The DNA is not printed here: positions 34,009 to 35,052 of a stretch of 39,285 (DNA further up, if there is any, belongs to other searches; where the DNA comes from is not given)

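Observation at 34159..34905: SDR-fold protein with halohydrin dehalogenase signature motifs instead of an NAD(P) site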

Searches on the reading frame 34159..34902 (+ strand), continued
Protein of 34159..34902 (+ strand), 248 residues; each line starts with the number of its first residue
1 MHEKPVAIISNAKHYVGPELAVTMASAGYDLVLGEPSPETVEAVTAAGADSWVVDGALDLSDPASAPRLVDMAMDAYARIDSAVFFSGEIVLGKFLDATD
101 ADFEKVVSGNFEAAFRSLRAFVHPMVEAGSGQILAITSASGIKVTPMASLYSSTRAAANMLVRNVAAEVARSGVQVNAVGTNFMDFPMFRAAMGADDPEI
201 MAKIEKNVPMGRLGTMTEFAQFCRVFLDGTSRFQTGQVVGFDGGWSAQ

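Call 31: fold_search(model_id=the predicted structure, library=pdb)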
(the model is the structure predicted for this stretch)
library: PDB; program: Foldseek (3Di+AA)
matches with E <= 10: 1999; with E <= 0.001: 1968
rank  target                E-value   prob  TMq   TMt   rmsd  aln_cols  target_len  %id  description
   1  8h8y_B                2.2e-30  1.00  0.90  0.91   2.5       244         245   57  Crystal structure of AbHheG from Acidimicrobiia bacterium (released 2023-08-02)
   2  8h8y_A                7.4e-30  1.00  0.91  0.92   2.5       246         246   57  Crystal structure of AbHheG from Acidimicrobiia bacterium (released 2023-08-02)
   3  8h8y_C                8.8e-30  1.00  0.91  0.92   2.5       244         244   57  Crystal structure of AbHheG from Acidimicrobiia bacterium (released 2023-08-02)
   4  6i9u_A                5.1e-29  1.00  0.89  0.86   2.6       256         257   45  Crystal structure of the halohydrin dehalogenase HheG T123W mutant (released 2019-08-21)
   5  6i9w_A                8.7e-29  1.00  0.90  0.87   2.6       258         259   45  Crystal structure of the halohydrin dehalogenase HheG T123G mutant (released 2019-08-21)
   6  8hqp_B                1.3e-28  1.00  0.85  0.87   3.9       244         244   56  Crystal structure of AbHheG mutant from Acidimicrobiia bacterium (released 2023-08-02)
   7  6i9u_B                2.0e-28  1.00  0.90  0.87   2.6       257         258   45  Crystal structure of the halohydrin dehalogenase HheG T123W mutant (released 2019-08-21)
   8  5o30_B                3.5e-28  1.00  0.90  0.87   2.5       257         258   45  Crystal structure of the novel halohydrin dehalogenase HheG (released 2017-09-13)
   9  7qy3_I                4.2e-28  1.00  0.90  0.87   2.5       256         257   45  Crystal structure of the halohydrin dehalogenase HheG D114C mutant cross-linked with BMOE (released 2022-03-09)
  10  7qy3_A                5.0e-28  1.00  0.90  0.87   2.5       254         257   45  Crystal structure of the halohydrin dehalogenase HheG D114C mutant cross-linked with BMOE (released 2022-03-09)
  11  5o30_A                6.0e-28  1.00  0.90  0.87   2.6       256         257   45  Crystal structure of the novel halohydrin dehalogenase HheG (released 2017-09-13)
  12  6i9v_D                7.2e-28  1.00  0.90  0.87   2.5       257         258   45  Crystal structure of the halohydrin dehalogenase HheG T123G mutant (released 2019-08-21)
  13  6i9v_B                8.1e-28  1.00  0.90  0.87   2.5       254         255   46  Crystal structure of the halohydrin dehalogenase HheG T123G mutant (released 2019-08-21)
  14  7qy3_J                1.8e-27  1.00  0.90  0.88   2.6       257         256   44  Crystal structure of the halohydrin dehalogenase HheG D114C mutant cross-linked with BMOE (released 2022-03-09)
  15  6i9v_F                2.9e-27  1.00  0.90  0.87   2.6       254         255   46  Crystal structure of the halohydrin dehalogenase HheG T123G mutant (released 2019-08-21)
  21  7wkq_A                2.6e-25  1.00  0.81  0.82   4.7       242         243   55  Crystal Structure of halohydrin dehalogenase from Acidimicrobiia bacterium (released 2022-02-23)
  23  7wkq_D                8.8e-25  1.00  0.81  0.82   4.6       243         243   55  Crystal Structure of halohydrin dehalogenase from Acidimicrobiia bacterium (released 2022-02-23)
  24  7wkq_B                1.2e-23  1.00  0.78  0.94   2.7       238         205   47  Crystal Structure of halohydrin dehalogenase from Acidimicrobiia bacterium (released 2022-02-23)
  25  7wkq_C                4.6e-22  1.00  0.75  0.96   1.6       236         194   44  Crystal Structure of halohydrin dehalogenase from Acidimicrobiia bacterium (released 2022-02-23)
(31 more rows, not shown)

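Call 45: search_protein_families(library=ncbifam, proteins=[window:34159-34902:+], max_evalue=0.001)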
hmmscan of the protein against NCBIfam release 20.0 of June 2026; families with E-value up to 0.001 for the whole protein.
window:34159-34902:+ (248 aa): 205 families (the best 25 are shown)
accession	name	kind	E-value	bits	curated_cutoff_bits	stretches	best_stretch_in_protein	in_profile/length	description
NF005559.1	PRK07231.1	subfamily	2.1e-34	119.2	215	1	5-245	5-247/249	glucose 1-dehydrogenase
NF004818.0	PRK06172.1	equivalog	2.8e-33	115.3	336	1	4-248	7-253/253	SDR family oxidoreductase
NF047420.2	EF_P_mod_YmfI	equivalog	1.5e-31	110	238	1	7-245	2-235/236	elongation factor P 5-aminopentanone reductase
NF052558.1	MBtsdlDhBudC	equivalog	1.7e-30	106.4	270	1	4-247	3-243/250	meso-2,3-butanediol dehydrogenase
NF004791.0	PRK06138.1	equivalog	1.1e-29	103.6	312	1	5-248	6-252/252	SDR family oxidoreductase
NF009384.0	PRK12743.1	equivalog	2e-28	99.3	264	1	4-246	6-248/258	SDR family oxidoreductase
NF004198.0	PRK05653.1-3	equivalog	1.1e-27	97.1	296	1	2-245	5-246/248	3-oxoacyl-ACP reductase FabG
TIGR01830.1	3oxo_ACP_reduc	equivalog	3.5e-27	95.6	297.75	1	7-244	1-237/239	3-oxoacyl-[acyl-carrier-protein] reductase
TIGR01832.1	kduD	equivalog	1.2e-26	93.8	338.85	1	6-247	7-247/248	2-dehydro-3-deoxy-D-gluconate 5-dehydrogenase KduD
NF006080.0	PRK08226.1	equivalog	4.6e-26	91.8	356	1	6-244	8-252/263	SDR family oxidoreductase UcpA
NF005067.0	PRK06484.1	equivalog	1.4e-24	86.6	713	1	5-247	10-253/524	short chain dehydrogenase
NF004847.0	PRK06198.1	subfamily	3e-24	85.7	240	1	5-242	8-252/269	oxidoreductase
NF004197.0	PRK05653.1-1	equivalog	4.5e-24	85.4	332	1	4-245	7-246/249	3-oxoacyl-ACP reductase FabG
NF005853.0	PRK07774.1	equivalog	6.7e-24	84.6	303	1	4-245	6-246/250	SDR family oxidoreductase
NF005711.0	PRK07523.1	subfamily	4.7e-23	82.1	413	1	7-247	13-253/255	SDR family oxidoreductase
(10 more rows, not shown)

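Call 48: find_encoding_contigs(protein=P0001, flank=2000, max_places=3)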
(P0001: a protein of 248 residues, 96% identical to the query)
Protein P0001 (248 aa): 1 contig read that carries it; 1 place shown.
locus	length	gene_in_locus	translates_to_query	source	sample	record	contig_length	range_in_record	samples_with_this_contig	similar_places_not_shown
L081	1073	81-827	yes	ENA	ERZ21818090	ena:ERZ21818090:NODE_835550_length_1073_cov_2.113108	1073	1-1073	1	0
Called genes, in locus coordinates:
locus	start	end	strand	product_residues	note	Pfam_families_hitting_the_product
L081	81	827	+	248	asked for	PF00106:adh_short, PF13561:adh_short_C2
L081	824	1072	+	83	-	?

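Call 49: find_encoding_contigs(protein=P0002, flank=5000, max_places=2)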
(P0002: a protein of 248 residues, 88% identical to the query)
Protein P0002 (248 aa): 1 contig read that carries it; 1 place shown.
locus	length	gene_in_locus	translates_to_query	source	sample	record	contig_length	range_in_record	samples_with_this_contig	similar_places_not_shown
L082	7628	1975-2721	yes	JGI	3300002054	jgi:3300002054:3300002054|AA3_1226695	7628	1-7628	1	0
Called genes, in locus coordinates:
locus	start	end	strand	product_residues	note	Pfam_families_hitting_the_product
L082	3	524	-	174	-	?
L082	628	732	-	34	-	-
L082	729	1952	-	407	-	PF13508:Acetyltransf_7 (faint), PF00583:Acetyltransf_1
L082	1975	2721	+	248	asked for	PF00106:adh_short, PF13561:adh_short_C2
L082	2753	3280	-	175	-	PF00484:Pro_CA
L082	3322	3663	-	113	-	-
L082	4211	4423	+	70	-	-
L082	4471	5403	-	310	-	-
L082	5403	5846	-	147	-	PF08281:Sigma70_r4_2, PF04545:Sigma70_r4 (weak)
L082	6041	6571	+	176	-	-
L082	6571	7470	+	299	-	PF00015:MCPsignal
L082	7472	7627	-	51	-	?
